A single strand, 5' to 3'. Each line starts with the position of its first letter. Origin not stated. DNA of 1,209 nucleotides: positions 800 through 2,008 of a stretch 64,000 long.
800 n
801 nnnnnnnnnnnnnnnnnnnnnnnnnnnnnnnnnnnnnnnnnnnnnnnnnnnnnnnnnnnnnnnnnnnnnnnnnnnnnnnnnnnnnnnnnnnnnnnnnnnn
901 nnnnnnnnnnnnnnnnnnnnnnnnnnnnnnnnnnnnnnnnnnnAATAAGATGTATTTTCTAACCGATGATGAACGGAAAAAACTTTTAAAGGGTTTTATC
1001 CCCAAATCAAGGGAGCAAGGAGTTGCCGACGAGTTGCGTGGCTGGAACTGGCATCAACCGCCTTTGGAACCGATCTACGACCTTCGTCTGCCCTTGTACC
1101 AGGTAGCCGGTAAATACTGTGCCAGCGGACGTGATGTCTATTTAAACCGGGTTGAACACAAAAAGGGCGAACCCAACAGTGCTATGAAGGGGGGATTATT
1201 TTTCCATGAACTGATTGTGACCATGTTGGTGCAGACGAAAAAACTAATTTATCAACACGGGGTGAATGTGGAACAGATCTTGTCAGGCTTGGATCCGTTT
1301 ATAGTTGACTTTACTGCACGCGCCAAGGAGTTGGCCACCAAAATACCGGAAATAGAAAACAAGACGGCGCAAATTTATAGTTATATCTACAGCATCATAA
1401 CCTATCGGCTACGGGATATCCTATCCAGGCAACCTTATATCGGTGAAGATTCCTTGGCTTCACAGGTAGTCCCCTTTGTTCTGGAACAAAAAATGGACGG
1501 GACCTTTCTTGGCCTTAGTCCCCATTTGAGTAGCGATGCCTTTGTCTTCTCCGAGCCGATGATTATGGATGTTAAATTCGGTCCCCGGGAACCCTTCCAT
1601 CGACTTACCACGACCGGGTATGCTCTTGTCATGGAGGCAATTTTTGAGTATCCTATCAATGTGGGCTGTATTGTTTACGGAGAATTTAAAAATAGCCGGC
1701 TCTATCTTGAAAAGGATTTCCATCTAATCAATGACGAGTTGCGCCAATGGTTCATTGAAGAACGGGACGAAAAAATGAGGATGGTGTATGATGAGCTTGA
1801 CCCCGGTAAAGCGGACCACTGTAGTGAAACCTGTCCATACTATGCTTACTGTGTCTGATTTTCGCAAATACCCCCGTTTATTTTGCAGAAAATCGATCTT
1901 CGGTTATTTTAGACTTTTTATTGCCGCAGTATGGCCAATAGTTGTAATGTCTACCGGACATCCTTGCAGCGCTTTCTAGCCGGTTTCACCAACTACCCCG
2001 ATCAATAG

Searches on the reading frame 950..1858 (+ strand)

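Call 50: search_protein_families(library=pfam, proteins=[window:950-1858:+])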
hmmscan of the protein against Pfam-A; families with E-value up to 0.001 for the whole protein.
window:950-1858:+ (302 aa): 1 family
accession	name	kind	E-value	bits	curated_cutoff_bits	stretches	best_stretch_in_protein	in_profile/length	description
PF06023.18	Csa1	-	8.3e-77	258.9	27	1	10-301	8-289/292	CRISPR-associated exonuclease Csa1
